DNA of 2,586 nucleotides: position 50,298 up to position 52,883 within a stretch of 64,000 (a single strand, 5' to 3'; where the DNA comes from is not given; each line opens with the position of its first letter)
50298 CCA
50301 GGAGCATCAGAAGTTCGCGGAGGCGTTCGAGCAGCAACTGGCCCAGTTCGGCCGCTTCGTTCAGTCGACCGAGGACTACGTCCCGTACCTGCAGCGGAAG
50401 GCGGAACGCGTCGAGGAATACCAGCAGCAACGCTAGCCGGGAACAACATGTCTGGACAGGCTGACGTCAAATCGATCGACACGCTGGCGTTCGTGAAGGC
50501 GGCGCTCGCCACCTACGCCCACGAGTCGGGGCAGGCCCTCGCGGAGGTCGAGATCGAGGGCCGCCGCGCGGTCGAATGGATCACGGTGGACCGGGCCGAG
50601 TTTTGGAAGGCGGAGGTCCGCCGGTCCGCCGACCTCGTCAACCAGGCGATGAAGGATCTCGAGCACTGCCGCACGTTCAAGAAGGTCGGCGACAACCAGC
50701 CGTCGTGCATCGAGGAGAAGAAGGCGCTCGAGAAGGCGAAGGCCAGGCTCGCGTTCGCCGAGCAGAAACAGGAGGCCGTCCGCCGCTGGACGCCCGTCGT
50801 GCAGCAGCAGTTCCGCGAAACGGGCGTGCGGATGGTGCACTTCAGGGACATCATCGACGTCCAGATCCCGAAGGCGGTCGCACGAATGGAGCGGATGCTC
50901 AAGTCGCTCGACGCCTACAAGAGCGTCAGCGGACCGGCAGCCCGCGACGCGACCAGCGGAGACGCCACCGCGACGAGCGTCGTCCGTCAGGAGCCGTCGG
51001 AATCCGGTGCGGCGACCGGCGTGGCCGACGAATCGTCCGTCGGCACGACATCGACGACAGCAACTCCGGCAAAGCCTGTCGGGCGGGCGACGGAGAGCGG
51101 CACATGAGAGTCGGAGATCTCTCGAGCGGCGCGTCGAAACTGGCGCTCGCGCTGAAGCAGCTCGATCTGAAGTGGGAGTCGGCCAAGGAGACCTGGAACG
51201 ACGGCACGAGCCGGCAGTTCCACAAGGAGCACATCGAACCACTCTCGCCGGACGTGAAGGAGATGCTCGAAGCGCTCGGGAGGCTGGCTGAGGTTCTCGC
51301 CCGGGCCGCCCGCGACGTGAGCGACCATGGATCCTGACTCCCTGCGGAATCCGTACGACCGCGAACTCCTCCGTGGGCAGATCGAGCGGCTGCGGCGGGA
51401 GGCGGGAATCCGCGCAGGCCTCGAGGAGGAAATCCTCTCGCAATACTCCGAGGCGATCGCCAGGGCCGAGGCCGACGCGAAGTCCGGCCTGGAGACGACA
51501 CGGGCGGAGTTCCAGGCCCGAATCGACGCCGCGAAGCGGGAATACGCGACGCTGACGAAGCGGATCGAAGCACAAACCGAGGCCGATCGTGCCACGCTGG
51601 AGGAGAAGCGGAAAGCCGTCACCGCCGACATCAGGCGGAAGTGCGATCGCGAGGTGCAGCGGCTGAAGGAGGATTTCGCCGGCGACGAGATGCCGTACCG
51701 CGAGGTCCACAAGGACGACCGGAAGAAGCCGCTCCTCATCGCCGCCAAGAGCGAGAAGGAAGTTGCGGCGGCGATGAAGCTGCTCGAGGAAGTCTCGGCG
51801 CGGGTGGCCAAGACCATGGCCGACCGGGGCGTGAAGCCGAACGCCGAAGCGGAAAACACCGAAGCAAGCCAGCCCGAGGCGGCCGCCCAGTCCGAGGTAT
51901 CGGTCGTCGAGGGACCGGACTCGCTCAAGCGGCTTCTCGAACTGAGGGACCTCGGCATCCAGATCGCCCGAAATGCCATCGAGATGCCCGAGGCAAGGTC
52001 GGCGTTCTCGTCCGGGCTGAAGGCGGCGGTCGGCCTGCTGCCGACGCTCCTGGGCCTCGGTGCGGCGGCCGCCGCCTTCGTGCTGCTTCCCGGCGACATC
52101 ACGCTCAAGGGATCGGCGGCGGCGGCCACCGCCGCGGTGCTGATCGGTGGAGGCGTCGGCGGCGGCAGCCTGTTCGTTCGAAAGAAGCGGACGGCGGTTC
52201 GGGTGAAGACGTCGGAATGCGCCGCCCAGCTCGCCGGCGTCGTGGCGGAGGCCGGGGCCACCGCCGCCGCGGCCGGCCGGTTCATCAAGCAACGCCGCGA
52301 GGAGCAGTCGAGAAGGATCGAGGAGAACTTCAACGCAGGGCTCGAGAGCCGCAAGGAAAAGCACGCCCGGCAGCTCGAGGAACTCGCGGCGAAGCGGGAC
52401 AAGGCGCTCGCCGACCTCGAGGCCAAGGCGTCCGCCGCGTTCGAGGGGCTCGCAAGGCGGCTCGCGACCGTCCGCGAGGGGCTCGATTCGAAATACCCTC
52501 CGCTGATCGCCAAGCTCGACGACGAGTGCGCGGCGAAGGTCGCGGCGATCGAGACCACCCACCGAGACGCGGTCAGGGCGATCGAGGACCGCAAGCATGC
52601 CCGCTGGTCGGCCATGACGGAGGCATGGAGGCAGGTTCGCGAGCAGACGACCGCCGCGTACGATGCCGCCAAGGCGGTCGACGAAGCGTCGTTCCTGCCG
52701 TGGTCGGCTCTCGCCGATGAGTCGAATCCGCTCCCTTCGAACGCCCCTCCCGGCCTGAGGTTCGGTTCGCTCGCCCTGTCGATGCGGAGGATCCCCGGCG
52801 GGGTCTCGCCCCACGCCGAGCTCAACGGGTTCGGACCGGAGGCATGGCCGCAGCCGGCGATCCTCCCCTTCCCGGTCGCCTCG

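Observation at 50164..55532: Compact WXG100-like + EssC/EccC-like ATPase cluster: candidate minimal type VII-like secretion module in a planctomycete-type genome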

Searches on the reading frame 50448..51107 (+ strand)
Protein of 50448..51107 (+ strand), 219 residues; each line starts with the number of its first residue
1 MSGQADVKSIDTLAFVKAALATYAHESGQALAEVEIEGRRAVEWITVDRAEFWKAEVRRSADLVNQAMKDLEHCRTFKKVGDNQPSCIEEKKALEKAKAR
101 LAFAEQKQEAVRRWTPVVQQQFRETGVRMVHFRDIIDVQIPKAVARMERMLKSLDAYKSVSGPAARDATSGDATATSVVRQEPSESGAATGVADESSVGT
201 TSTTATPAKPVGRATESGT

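Call 5: search_protein_families(library=pfam, proteins=[window:50448-51107:+], max_evalue=1)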
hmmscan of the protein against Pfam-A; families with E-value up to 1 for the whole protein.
window:50448-51107:+ (219 aa): 1 family
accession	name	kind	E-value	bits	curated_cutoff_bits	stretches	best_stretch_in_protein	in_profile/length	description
PF18595.6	Nuf2_DHR10-like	-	0.04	14.4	28.4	1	54-149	18-114/117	Nuf2, DHR10-like domain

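Call 6: search_protein_families(library=ncbifam, proteins=[window:50448-51107:+], max_evalue=1)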
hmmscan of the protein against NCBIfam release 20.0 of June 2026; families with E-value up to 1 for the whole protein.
window:50448-51107:+ (219 aa): 0 families

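Call 23: search_protein_families(library=padloc, proteins=[window:50448-51107:+], max_evalue=0.01)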
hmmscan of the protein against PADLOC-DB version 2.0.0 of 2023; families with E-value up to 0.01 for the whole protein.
window:50448-51107:+ (219 aa): 0 families

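Call 38: find_homologous_proteins(query=window:50448-51107:+, max_evalue=0.001)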
Query window:50448-51107:+ (219 aa): 625 proteins with E <= 0.001 among 1327 candidates; the best 120 are listed.
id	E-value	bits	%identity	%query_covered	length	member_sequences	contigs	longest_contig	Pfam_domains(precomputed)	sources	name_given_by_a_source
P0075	1.6e-122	424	91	100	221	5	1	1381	-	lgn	-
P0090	6.2e-118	409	85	100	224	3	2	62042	-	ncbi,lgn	-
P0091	2.5e-113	394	87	100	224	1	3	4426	-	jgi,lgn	-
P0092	5.9e-107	374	84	100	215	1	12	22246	-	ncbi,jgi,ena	jgi:hypothetical protein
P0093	6.9e-107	373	83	100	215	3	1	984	-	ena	-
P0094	2.4e-106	372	83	100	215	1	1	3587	-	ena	-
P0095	3.3e-100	352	82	95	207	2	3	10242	-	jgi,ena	jgi:hypothetical protein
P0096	1.7e-99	349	88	85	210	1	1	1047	-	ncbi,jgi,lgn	jgi:hypothetical protein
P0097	3.4e-97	342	78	96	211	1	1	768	-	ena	-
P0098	8.3e-84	298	78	80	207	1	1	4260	-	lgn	-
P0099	3.8e-83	296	74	83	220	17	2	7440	-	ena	-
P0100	4.3e-83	296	77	83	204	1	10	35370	-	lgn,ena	-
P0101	4.6e-83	296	74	83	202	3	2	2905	-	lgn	-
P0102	6.3e-83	295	66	95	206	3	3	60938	-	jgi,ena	-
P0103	7.1e-83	295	67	95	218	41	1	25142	-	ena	-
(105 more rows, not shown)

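Call 41: find_homologous_proteins(query=A4, max_evalue=0.001)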
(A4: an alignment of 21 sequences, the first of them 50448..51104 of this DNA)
Query A4 (21 sequences) (219 aa, profile of the alignment): 808 proteins with E <= 0.001 among 8000 candidates; the best 120 are listed.
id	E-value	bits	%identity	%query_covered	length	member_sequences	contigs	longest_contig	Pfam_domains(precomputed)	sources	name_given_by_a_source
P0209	1.6e-63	231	63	96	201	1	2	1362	-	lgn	-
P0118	1.7e-63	231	70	88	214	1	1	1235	-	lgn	-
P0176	3.0e-63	231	70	88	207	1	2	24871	-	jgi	jgi:hypothetical protein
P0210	3.2e-63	230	68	85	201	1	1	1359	-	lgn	-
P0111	3.8e-63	230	67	96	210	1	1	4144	-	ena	-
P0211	4.2e-63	230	68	83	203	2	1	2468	-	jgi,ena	-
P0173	5.5e-63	230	74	81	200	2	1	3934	-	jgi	jgi:hypothetical protein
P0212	7.6e-63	229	64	89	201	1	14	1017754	-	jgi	jgi:hypothetical protein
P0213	9.9e-63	229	63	93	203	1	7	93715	-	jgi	jgi:hypothetical protein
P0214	1.5e-62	228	62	93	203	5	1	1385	-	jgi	jgi:hypothetical protein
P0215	1.7e-62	228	65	86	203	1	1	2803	-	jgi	-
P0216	2.0e-62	228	74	74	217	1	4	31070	-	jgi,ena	jgi:hypothetical protein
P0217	2.0e-62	228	74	74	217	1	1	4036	-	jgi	-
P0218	2.0e-62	228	65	86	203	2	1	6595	-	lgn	-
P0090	2.6e-62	228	85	100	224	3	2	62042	-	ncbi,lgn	-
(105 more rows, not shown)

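Call 51: predict_structure(alignment_id=A5)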
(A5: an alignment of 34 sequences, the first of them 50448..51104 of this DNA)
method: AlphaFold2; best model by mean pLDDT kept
length: 219 residues; sequences in the alignment: 34
mean_pLDDT: 76.2   pTM: 0.57
mean pLDDT of the five models: 76.2, 75.5, 75.1, 74.7, 73.9
residues with pLDDT >= 90: 118; 70-90: 27; 50-70: 14; < 50: 60
segments of 3 or more residues with pLDDT < 50: 1-5, 165-219
pLDDT, mean of each block of 10 residues (from residue 1): 57 93 96 94 96 98 98 78 71 97 98 97 90 94 96 88 53 36 34 32 35 40
secondary structure, 60 per line:
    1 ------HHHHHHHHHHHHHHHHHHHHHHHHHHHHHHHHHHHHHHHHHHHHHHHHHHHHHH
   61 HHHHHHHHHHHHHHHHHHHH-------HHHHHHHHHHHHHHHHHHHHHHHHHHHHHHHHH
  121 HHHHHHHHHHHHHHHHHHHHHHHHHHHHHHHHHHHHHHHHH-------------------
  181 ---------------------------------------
elements in order: H7-80 H88-161

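Call 56: fold_search(model_id=the predicted structure, library=pdb)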
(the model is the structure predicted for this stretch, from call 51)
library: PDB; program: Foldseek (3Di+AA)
matches with E <= 10: 748; with E <= 0.001: 0
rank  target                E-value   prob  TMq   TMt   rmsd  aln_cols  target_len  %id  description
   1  6ixg_A                3.2e-02  0.84  0.21  0.21  19.5       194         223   11  Crystal structure of native apo SH3BP5 (P41) (released 2019-03-20)
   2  6ixg_B                4.0e-02  0.75  0.20  0.20  19.9       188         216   11  Crystal structure of native apo SH3BP5 (P41) (released 2019-03-20)
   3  6ixe                  4.5e-02  0.77  0.21  0.21  19.4       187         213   11  Crystal structure of SeMet apo SH3BP5 (I41) (released 2019-03-20)
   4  6ixv_C                4.7e-02  0.57  0.18  0.18  18.9       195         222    9  Crystal structure of SH3BP5-Rab11a (released 2019-03-20)
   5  6ixv_D                5.3e-02  0.99  0.32  0.31  20.7       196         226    8  Crystal structure of SH3BP5-Rab11a (released 2019-03-20)
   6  6ixv_A                7.8e-02  0.84  0.26  0.26  16.5       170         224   13  Crystal structure of SH3BP5-Rab11a (released 2019-03-20)
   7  3qwe                  8.3e-02  0.91  0.31  0.27   8.7       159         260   21  Crystal structure of the N-terminal domain of the GEM interacting protein (released 2011-03-23)
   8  6ixf_A                8.7e-02  0.54  0.19  0.19  18.5       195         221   12  Crystal structure of SeMet apo SH3BP5 (P41) (released 2019-03-20)
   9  2ch7_A                9.2e-02  0.80  0.25  0.19  11.4       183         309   16  Crystal structure of the cytoplasmic domain of a bacterial chemoreceptor from Thermotoga maritima (released 2006-04-18)
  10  6ixf_B                1.0e-01  0.63  0.22  0.22  20.2       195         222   11  Crystal structure of SeMet apo SH3BP5 (P41) (released 2019-03-20)
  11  8hhl_A                1.2e-01  0.98  0.28  0.11  21.9       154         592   13  Cryo-EM structure of the Cas12m2-crRNA-target DNA full R-loop complex (released 2023-04-12)
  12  3g6b_B                1.2e-01  0.92  0.35  0.36   7.3       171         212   10  Crystal structure of a Soluble Chemoreceptor from Thermotoga maritima Asn217Ile mutant (released 2009-07-28)
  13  6djl_C                1.2e-01  0.85  0.27  0.27  19.2       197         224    9  Crystal structure of the Rab11 GEF SH3BP5 bound to nucleotide free Rab11A (released 2018-09-26)
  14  6djl_E                1.2e-01  0.66  0.22  0.22  16.3       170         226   12  Crystal structure of the Rab11 GEF SH3BP5 bound to nucleotide free Rab11A (released 2018-09-26)
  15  3l4q_C                1.6e-01  0.99  0.38  0.47   6.2       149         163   13  Structural insights into phosphoinositide 3-kinase activation by the influenza A virus NS1 protein (released 2010-02-02)
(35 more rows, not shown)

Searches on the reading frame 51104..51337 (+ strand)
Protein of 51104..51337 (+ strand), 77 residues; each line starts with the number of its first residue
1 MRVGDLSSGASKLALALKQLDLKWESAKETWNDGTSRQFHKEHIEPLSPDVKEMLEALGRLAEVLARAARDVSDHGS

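Call 5: search_protein_families(library=pfam, proteins=[window:51104-51337:+], max_evalue=1)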
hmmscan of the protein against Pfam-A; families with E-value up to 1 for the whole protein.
window:51104-51337:+ (77 aa): 1 family
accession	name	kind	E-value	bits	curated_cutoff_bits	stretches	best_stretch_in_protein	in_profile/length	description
PF06013.18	WXG100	-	6.2e-05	23.6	27.3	1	5-75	15-84/86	Proteins of 100 residues with WXG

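Call 6: search_protein_families(library=ncbifam, proteins=[window:51104-51337:+], max_evalue=1)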
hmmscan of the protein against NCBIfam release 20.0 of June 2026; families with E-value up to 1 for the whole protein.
window:51104-51337:+ (77 aa): 1 family
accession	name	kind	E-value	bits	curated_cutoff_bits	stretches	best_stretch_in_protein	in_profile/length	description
TIGR03930.1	WXG100_ESAT6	subfamily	0.00017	21.7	44.85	1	7-74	17-83/90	WXG100 family type VII secretion target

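Call 23: search_protein_families(library=padloc, proteins=[window:51104-51337:+], max_evalue=0.01)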
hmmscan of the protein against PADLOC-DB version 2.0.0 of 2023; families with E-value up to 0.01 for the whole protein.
window:51104-51337:+ (77 aa): 0 families

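Call 35: search_solved_structures(query=A3, max_evalue=10, show_alignments=2)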
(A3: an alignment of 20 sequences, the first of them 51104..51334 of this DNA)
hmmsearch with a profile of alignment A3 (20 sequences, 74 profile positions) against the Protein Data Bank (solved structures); distinct sequences matched with E-value up to 10: 17.
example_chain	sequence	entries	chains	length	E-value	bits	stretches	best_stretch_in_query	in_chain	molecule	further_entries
4lws_A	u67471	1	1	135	0.016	18.1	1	4-67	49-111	Uncharacterized protein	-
5k7v_A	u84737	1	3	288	0.063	16.2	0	34-62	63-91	Designed protein HR00C3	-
2vs0_A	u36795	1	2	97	0.19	14.6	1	7-66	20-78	VIRULENCE FACTOR ESXA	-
2vrz_A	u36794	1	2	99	0.2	14.5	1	7-66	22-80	VIRULENCE FACTOR ESXA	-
6vfh_B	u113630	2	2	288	0.56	13.1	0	34-62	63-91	T33_dn10B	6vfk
1ls4_A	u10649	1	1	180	0.64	12.9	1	11-62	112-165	Apolipophorin-III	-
9d0a_A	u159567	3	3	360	0.73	12.7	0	31-61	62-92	Guanine nucleotide-binding protein G(q) subunit alpha, Guanine nucleotide-binding protein | Guanine nucleotide-binding protein G(q) subunit alpha chimera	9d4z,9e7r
6ttr_A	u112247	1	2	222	0.84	12.6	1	41-71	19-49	GGDEF diguanylate cyclase DgcB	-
9m3i_A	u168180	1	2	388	1.1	12.2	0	9-40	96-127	E3 ubiquitin-protein ligase BRE1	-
2jua_A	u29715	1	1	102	1.1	12.2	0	10-31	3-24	de novo protein S836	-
5do9_A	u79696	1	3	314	1.4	11.8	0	31-61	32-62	Guanine nucleotide-binding protein G(q) subunit alpha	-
6u1s_A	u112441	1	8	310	1.4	11.8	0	35-64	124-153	de novo designed 16-helix transmembrane nanopore, TMHC8_R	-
7sq2_A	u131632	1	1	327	1.5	11.7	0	31-61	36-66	Guanine nucleotide-binding protein G(q) subunit alpha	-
3ubu_B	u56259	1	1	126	1.6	11.7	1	12-39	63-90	Agglucetin subunit beta-2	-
1aep_A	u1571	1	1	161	1.9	11.5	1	11-62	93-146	APOLIPOPHORIN III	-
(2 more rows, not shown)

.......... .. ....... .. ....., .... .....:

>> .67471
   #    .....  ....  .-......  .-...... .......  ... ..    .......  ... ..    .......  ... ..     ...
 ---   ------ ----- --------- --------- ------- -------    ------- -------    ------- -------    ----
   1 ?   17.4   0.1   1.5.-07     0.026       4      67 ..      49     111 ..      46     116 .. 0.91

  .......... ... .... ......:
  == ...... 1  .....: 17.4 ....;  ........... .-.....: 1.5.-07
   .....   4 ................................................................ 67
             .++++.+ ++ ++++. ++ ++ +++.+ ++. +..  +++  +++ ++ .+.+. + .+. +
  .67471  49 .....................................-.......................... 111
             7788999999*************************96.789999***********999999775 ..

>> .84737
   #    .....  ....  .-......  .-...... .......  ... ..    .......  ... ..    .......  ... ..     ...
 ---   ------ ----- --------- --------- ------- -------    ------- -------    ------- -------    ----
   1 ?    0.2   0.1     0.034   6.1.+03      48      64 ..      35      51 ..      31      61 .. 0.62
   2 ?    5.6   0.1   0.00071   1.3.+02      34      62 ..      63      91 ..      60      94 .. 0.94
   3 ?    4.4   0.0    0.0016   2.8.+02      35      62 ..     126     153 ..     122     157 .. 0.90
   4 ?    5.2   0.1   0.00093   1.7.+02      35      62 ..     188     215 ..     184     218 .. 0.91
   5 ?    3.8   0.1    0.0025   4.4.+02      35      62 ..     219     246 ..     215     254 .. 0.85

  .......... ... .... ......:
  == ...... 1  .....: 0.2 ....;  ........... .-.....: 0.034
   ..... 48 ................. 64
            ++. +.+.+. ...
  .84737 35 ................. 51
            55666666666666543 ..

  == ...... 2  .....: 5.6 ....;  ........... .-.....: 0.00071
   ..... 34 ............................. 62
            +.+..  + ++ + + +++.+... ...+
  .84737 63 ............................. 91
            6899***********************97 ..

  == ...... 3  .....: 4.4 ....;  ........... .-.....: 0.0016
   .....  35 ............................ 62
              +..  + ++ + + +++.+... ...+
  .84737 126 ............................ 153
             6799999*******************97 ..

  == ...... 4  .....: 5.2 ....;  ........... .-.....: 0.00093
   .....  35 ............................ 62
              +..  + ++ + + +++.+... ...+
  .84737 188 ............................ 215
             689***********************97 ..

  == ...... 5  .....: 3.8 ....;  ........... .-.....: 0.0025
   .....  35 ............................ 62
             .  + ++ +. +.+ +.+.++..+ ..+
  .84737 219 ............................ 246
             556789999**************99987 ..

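Call 37: search_protein_families(library=pfam, alignment_id=A3, max_evalue=0.01)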
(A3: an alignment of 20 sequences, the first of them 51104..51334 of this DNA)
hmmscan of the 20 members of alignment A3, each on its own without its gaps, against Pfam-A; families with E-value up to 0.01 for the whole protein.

A. member 1, window:51104-51334:+ (77 aa): 1 family
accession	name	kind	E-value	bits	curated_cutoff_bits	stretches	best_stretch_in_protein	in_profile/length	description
PF06013.18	WXG100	-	6.2e-05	23.6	27.3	1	5-75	15-84/86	Proteins of 100 residues with WXG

B. families by the number of members that match (of 20 scanned): 2 families
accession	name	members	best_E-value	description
PF06013.18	WXG100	2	6e-05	Proteins of 100 residues with WXG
PF20951.2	Flu_PB2_6th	1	0.0093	Influenza RNA polymerase PB2 6th domain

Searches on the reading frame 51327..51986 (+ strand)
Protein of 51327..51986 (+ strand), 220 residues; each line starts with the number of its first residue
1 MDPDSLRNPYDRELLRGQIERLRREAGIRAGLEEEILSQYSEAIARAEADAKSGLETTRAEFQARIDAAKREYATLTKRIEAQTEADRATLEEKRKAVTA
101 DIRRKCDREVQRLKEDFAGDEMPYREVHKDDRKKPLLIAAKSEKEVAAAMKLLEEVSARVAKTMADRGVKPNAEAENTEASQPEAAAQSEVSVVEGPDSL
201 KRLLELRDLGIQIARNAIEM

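Call 66: search_protein_families(library=pfam, proteins=[window:51327-51986:+], max_evalue=1)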
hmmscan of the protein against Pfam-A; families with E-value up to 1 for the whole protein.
window:51327-51986:+ (220 aa): 5 families
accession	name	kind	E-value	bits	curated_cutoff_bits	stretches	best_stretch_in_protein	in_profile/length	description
PF24652.2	CEP76_C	-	0.008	16.5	22.5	1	13-76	14-77/140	Centrosomal protein of 76 kDa C-terminal domain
PF11740.13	KfrA_N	-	0.041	15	26.1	1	25-84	50-110/113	Plasmid replication region DNA-binding N-term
PF01442.23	Apolipoprotein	-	0.053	13.7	90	1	43-120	45-122/190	Apolipoprotein A1/A4/E domain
PF10945.13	CBP_BcsR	-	0.061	13.4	25.2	1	110-132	5-27/41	Cellulose biosynthesis protein BcsR-like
PF13166.12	AAA_13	-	0.11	11.6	36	1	59-191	91-222/713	AAA domain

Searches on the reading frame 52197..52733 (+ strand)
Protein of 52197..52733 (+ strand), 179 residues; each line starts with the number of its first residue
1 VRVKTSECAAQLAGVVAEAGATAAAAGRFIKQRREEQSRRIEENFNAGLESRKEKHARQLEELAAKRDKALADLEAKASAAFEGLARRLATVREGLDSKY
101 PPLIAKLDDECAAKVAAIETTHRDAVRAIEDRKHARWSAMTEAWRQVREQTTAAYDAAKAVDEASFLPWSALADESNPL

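Call 66: search_protein_families(library=pfam, proteins=[window:52197-52733:+], max_evalue=1)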
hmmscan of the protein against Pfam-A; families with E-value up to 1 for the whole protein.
window:52197-52733:+ (179 aa): 9 families
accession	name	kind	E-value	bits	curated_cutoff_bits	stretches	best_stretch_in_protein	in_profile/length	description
PF09903.14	DUF2130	-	0.011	15.5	26.7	1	6-86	148-229/255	Uncharacterized protein conserved in bacteria (DUF2130)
PF01442.23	Apolipoprotein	-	0.021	15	90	1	31-153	50-165/190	Apolipoprotein A1/A4/E domain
PF06415.18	iPGM_N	-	0.025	14.5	27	1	10-76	84-153/217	BPG-independent PGAM N-terminus (iPGM_N)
PF09304.16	Cortex-I_coil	-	0.083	13.6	60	1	6-90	12-89/107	Cortexillin coiled-coil region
PF04513.17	Baculo_PEP_C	-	0.11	12.9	38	1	45-137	32-123/140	Baculovirus polyhedron envelope protein, PEP, C terminus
PF08598.16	Sds3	-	0.2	12.1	25.4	0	31-66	61-96/217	Sds3-like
PF06889.16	DUF1266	-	0.21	12.2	27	1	93-161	23-91/175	Protein of unknown function (DUF1266)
PF14992.11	TMCO5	-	0.23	11.2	32.2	1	32-79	27-72/280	TMCO5 family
PF01385.25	OrfB_IS605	-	0.53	10.9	30.5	1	11-79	27-96/120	Probable transposase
